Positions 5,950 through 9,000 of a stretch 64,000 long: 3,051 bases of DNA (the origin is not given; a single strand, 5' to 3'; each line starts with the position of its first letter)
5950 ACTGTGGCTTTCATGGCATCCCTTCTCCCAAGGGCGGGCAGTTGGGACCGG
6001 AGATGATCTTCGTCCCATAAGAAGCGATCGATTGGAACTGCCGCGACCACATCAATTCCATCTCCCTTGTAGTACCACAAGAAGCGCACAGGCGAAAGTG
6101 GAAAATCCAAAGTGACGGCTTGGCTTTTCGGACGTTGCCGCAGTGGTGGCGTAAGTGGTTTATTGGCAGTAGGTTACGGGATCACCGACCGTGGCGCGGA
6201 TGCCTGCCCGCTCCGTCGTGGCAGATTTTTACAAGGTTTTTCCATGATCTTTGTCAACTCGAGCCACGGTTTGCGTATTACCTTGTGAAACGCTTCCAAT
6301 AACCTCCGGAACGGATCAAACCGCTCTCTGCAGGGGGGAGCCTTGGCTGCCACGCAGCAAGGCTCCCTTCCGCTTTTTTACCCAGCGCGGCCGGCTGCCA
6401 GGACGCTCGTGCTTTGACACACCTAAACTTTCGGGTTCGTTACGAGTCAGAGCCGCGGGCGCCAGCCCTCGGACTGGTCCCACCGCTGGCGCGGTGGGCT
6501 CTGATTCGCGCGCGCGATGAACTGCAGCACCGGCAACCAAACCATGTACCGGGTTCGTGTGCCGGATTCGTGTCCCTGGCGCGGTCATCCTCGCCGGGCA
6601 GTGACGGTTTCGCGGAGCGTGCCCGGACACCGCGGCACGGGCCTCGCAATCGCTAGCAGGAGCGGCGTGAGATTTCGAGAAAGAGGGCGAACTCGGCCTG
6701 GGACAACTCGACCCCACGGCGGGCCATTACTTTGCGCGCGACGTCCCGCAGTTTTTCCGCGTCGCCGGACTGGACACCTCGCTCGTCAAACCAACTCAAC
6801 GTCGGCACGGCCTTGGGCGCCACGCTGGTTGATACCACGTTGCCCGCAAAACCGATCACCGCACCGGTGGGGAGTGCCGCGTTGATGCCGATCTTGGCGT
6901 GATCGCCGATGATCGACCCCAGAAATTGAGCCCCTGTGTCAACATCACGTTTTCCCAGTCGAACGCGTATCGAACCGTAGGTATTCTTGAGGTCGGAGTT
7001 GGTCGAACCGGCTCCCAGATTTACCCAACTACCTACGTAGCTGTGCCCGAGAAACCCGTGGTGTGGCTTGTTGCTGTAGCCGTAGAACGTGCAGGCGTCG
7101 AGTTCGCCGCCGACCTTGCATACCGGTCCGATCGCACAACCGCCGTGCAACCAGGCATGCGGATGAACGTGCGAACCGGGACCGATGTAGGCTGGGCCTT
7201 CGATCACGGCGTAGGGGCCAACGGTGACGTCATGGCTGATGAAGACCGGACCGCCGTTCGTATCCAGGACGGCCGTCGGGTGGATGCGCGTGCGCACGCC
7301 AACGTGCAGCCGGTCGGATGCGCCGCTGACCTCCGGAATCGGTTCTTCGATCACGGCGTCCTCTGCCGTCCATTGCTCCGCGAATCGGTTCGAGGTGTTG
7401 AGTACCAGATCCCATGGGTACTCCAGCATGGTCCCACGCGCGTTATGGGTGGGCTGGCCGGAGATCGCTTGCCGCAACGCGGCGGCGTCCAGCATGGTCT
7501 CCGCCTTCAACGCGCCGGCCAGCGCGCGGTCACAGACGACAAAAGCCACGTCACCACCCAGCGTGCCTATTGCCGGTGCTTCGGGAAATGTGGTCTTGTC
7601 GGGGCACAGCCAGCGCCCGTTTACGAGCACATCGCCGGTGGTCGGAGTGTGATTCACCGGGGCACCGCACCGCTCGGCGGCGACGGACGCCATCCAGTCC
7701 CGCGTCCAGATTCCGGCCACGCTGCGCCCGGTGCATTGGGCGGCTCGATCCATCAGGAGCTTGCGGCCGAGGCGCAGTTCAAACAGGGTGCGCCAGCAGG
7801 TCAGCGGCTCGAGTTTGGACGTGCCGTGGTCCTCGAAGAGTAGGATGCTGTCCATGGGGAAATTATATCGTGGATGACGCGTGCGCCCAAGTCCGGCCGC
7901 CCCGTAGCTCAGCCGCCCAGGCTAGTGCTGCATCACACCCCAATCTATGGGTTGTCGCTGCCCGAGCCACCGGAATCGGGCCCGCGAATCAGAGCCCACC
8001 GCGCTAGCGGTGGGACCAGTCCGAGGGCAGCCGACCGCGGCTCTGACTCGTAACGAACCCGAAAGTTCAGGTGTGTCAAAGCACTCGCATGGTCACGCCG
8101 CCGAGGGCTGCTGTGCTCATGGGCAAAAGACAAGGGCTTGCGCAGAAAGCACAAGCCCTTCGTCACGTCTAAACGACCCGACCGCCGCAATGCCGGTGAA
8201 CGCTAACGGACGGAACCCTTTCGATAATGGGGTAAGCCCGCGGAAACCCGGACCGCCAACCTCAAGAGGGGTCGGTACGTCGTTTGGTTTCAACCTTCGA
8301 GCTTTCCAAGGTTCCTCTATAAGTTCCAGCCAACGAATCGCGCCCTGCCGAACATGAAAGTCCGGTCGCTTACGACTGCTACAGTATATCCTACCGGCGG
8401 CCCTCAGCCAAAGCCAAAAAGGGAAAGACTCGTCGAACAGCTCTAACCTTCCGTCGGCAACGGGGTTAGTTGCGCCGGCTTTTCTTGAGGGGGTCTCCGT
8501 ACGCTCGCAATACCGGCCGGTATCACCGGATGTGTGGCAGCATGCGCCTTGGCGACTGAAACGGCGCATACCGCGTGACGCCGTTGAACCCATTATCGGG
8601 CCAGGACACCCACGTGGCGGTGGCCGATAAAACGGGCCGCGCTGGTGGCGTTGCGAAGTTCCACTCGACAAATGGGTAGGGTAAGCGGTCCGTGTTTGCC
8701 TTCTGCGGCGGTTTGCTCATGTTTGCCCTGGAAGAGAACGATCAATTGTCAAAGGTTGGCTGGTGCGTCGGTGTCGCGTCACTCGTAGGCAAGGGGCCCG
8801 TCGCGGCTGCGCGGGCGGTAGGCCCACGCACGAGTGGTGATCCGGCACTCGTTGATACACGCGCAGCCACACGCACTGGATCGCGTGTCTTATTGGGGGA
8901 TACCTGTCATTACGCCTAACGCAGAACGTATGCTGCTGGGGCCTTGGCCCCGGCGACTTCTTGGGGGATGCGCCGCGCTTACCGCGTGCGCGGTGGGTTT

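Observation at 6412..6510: Novel ~100-nt structured repeat family (three full copies, one partial) with RNA-type covariation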

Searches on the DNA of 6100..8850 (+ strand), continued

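Call 50: search_with_rna_model(model_id=R1, sources=[L016, L017, L018], filters=off, max_evalue=1, show_alignments=10)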
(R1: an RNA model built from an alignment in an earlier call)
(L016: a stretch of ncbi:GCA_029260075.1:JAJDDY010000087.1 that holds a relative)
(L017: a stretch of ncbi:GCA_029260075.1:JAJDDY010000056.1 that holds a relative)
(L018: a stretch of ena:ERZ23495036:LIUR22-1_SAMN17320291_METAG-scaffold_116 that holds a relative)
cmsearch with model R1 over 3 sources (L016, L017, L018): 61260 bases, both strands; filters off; matches with E-value up to 1: 15.
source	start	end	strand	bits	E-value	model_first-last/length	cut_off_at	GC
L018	9270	9380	+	103.5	1.7e-23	1-110/110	no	0.65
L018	10269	10380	-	84.1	1e-18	1-110/110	no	0.7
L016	10339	10449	-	75.3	1.5e-16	1-110/110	no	0.73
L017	10218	10275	-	62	2.9e-13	39-96/110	no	0.76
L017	10217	10276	+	47.9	8.7e-10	38-97/110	no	0.75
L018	9306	9369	-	45.7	3e-09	36-99/110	no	0.73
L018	10283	10340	+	43.2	1.2e-08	39-96/110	no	0.76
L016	10352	10411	+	39.3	1.1e-07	38-97/110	no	0.8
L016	10289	10350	+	16.3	0.051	1-110/110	no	0.65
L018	10219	10280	+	15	0.11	1-110/110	no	0.61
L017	10154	10195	+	14.8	0.12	1-110/110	no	0.6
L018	9383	9466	-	13.5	0.25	1-110/110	no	0.64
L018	12603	12715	-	13.3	0.28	1-110/110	no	0.56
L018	9381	9398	+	13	0.32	72-89/110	no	0.83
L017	10704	10763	+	11.5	0.79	1-110/110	no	0.53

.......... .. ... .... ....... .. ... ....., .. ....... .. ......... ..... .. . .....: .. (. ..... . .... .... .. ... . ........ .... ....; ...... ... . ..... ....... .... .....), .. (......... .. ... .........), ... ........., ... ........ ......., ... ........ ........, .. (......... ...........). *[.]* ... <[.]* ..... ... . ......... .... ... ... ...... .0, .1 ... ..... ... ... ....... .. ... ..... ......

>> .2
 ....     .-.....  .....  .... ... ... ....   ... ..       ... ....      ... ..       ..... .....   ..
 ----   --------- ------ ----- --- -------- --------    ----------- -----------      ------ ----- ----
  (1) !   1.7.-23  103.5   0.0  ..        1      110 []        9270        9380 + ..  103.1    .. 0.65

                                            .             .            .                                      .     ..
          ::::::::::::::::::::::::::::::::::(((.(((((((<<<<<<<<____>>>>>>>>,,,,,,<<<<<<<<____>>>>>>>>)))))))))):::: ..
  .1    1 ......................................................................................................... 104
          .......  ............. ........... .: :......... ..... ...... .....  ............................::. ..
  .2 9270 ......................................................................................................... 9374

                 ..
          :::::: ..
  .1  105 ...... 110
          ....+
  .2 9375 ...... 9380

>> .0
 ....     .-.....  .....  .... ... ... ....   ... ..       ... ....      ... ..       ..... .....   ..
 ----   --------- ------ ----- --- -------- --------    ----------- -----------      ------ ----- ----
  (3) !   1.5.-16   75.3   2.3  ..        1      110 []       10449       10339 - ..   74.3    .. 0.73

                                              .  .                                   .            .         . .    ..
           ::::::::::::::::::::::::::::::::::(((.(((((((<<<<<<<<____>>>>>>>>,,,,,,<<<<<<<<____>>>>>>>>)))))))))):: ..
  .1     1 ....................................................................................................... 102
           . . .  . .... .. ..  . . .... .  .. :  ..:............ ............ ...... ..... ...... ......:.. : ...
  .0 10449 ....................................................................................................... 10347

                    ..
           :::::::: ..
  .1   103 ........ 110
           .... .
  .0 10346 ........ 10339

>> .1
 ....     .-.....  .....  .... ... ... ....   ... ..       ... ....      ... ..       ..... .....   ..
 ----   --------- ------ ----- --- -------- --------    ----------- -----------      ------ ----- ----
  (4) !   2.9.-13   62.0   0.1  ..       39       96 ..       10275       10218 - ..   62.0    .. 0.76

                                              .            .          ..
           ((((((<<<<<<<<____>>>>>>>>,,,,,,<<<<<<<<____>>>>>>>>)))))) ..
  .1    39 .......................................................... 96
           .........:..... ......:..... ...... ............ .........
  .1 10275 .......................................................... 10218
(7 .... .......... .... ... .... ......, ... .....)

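Call 53: search_with_rna_model(model_id=R1, sources=[L019, L020], filters=off, max_evalue=1, show_alignments=4)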
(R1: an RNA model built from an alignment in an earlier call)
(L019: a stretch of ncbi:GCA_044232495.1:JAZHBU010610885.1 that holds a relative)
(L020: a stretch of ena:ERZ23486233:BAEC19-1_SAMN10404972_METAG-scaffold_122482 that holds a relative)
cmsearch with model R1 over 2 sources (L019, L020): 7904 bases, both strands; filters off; matches with E-value up to 1: 7.
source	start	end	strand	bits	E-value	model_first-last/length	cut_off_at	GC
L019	4321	4431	-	90.3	3.8e-21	1-110/110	no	0.72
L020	2085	2195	-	80.5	1e-18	1-110/110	no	0.74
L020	2058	2170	+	50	3.4e-11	1-110/110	no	0.72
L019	4333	4394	+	43.7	1.1e-09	37-98/110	no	0.77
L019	906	964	+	16.2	0.0068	39-96/110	no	0.73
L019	4271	4332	+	15.5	0.011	1-110/110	no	0.61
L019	892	990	-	10.7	0.16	1-110/110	no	0.63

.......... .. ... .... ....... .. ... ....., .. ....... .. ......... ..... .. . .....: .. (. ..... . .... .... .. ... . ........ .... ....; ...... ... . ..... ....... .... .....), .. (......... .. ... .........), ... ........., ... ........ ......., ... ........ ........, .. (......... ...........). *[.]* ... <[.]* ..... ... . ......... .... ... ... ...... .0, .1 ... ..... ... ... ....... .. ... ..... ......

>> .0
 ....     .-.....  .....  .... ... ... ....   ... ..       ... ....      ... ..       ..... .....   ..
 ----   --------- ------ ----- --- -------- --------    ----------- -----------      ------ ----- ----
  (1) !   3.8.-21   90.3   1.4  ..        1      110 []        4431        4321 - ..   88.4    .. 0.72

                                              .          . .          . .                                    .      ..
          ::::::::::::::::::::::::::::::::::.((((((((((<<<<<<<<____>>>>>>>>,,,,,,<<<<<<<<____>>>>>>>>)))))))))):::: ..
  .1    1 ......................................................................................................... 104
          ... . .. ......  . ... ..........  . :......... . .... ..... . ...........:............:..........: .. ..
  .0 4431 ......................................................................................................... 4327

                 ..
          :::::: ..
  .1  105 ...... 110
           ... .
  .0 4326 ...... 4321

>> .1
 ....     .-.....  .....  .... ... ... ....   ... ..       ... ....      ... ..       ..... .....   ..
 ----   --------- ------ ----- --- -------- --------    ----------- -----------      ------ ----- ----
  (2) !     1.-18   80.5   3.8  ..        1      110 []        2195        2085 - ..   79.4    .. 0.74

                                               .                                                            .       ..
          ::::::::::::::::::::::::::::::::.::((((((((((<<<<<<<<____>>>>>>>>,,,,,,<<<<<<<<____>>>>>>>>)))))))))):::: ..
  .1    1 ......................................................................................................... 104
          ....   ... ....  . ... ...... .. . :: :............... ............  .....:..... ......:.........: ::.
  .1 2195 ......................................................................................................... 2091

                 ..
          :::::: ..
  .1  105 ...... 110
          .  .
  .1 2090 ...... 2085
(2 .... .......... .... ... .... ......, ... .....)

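Call 81: search_rna_families(source=window, start=6100, end=8850, threshold=evalue, max_evalue=1, show_alignments=2)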
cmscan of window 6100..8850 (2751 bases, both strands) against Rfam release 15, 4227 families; matches with E-value up to 1: 4.
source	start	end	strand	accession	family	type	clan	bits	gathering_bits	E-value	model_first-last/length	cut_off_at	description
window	6479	6506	+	RF01687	Acido-Lenti-1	Gene; sRNA;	-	22.5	37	0.033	1-46/46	no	Acido-Lenti-1 RNA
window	8123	8162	-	RF00489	ctRNA_p42d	Gene; antisense;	-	22.4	50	0.11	1-46/46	no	ctRNA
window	7987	8014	-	RF01687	Acido-Lenti-1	Gene; sRNA;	-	19.5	37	0.22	1-46/46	no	Acido-Lenti-1 RNA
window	8124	8196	-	RF02353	BjrC68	Gene; sRNA;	-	16.5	39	0.59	1-82/82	no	Bradyrhizobiaceae sRNA BjrC68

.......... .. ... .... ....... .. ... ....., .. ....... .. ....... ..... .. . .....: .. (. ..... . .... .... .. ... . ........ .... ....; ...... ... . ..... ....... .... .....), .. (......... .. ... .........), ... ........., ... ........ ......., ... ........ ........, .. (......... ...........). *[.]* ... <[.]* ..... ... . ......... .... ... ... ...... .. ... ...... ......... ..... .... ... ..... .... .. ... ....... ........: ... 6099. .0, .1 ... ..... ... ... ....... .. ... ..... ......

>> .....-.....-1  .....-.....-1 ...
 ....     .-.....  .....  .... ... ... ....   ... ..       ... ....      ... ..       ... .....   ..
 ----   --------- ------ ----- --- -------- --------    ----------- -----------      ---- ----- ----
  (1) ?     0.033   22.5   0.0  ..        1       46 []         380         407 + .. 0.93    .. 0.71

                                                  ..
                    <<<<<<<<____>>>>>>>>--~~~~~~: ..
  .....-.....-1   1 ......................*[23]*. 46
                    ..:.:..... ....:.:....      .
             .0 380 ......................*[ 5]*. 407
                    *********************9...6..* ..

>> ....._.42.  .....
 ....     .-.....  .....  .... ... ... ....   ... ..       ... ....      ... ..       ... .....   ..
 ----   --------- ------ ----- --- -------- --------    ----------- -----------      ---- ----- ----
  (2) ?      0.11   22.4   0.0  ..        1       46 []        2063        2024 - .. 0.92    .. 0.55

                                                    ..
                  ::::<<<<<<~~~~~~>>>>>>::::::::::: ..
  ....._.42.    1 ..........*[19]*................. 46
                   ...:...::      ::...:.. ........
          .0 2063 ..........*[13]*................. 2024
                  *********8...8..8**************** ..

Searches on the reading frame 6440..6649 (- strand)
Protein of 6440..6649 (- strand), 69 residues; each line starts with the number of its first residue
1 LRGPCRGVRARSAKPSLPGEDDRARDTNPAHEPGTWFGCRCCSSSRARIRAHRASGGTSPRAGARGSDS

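Call 93: search_protein_representatives(alignment_id=A8)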
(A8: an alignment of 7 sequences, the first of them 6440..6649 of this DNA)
Query: 7 sequences, 130 profile positions. Proteins with E-value up to 0.001 (for the whole library): 10; up to 1e-10: 8; up to 1e-30: 2. The best 10 are listed.
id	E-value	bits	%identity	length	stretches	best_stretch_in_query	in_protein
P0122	8.5e-51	187.7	-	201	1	4-130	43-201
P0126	6.3e-31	123.4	-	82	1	45-118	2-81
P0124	1.4e-24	102.9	-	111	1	5-82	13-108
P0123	2.5e-22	95.6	-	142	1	5-69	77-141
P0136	3.9e-18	82.1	-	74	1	12-70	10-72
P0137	8.7e-16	74.5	-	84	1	17-70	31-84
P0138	1.4e-14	70.6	-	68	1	17-69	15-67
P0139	2.3e-11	60.2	-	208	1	12-63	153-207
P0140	1.5e-08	51.1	-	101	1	52-127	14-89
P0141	2.2e-08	50.6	-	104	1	33-73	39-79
